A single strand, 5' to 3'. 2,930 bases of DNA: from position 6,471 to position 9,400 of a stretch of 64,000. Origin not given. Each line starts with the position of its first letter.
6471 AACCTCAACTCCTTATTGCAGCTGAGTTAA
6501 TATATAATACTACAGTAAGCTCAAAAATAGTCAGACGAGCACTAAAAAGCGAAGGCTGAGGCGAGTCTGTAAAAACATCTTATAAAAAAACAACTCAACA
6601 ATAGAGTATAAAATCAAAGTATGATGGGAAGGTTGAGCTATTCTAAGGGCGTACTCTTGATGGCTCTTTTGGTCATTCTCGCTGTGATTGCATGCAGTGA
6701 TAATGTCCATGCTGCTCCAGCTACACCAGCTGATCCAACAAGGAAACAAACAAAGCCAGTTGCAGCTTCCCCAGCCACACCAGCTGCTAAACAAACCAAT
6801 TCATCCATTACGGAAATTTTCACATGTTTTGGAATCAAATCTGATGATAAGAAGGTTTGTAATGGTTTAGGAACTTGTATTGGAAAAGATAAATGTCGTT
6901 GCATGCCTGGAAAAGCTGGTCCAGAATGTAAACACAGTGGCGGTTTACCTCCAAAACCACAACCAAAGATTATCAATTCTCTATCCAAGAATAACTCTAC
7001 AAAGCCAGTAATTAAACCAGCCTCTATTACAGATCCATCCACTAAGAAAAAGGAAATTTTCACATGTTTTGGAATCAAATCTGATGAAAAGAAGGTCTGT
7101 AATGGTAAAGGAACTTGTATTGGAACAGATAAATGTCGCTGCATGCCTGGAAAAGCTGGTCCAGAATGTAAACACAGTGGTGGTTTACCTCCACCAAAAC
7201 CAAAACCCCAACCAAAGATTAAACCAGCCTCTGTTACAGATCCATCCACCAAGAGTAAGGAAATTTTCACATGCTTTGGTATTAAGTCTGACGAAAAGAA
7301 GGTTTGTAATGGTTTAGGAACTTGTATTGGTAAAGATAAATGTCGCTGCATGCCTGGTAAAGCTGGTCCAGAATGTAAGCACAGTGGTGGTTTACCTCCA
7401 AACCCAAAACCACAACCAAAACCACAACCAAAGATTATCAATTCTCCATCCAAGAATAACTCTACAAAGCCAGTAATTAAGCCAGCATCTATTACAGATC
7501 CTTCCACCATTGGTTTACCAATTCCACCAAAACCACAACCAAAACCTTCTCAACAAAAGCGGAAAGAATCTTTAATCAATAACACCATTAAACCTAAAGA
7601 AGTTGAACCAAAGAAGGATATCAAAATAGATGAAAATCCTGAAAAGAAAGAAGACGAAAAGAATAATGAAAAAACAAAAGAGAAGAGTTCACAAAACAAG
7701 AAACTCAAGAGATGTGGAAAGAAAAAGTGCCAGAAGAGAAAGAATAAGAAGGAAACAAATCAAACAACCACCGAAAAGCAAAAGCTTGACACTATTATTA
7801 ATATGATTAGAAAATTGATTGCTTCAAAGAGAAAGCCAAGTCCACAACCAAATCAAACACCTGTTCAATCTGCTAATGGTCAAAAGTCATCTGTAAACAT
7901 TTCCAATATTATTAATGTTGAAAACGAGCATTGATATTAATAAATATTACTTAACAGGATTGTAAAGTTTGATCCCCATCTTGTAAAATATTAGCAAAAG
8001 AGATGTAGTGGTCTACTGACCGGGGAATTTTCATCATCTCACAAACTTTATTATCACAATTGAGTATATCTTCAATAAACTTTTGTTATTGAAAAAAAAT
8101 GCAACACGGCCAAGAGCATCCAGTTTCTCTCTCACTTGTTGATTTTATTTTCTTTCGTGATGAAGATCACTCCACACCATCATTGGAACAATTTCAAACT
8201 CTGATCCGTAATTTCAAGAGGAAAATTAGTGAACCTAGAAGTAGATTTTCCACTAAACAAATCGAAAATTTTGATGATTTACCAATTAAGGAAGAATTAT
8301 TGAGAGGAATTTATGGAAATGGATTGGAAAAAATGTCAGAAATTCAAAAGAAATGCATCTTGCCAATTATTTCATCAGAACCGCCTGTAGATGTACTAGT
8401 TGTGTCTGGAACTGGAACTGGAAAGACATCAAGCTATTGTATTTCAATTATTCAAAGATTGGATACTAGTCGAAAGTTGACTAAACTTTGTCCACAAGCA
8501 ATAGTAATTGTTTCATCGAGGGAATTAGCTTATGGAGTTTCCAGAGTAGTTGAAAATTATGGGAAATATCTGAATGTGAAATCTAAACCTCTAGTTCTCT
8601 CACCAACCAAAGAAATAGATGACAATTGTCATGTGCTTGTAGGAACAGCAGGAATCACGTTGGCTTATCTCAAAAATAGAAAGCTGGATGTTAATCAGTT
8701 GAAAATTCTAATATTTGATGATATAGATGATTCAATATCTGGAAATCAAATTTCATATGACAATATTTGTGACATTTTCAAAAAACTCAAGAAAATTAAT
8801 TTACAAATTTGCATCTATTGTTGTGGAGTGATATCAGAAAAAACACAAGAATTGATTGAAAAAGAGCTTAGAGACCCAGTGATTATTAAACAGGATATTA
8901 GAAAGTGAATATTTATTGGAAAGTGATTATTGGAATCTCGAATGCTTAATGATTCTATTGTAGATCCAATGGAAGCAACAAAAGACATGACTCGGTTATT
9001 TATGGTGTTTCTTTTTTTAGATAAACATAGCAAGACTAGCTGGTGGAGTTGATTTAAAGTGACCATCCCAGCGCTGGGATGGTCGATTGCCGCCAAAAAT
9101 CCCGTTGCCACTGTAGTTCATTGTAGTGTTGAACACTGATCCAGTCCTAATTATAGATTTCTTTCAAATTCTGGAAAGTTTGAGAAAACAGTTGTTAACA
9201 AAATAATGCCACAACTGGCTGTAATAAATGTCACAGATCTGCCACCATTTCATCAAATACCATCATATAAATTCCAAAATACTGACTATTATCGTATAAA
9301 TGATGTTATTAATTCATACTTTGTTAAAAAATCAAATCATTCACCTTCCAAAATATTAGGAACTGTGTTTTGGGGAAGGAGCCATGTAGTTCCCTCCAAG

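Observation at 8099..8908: Half eIF4A: DEAD-box N-domain only, with DEAD->DDID and SAT->CCG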

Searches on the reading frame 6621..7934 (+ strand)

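Call 4: search_protein_families(library=pfam, proteins=[window:6621-7934:+], max_evalue=0.1)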
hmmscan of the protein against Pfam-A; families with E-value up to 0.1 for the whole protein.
window:6621-7934:+ (437 aa): 4 families
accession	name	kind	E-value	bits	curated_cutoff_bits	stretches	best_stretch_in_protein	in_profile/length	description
PF23106.1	EGF_Teneurin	-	4.3e-11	43.1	24.3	3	160-184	5-28/30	Teneurin-like EGF domain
PF07974.19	EGF_2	-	1.9e-09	38.1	22.1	3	157-183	5-32/32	EGF-like domain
PF12661.13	hEGF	-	0.00037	21.3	29.3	0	160-177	1-21/22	Human growth factor-like EGF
PF23301.1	EGF_PEAR1L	-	0.0047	17.3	37.5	0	163-184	15-36/49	Platelet endothelial aggregation receptor 1-like, EGF domain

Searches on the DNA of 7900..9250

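Call 21: search_rna_families(source=window, start=7900, end=9250, threshold=evalue, max_evalue=1)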
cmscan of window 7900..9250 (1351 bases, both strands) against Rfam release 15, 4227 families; matches with E-value up to 1: 0.
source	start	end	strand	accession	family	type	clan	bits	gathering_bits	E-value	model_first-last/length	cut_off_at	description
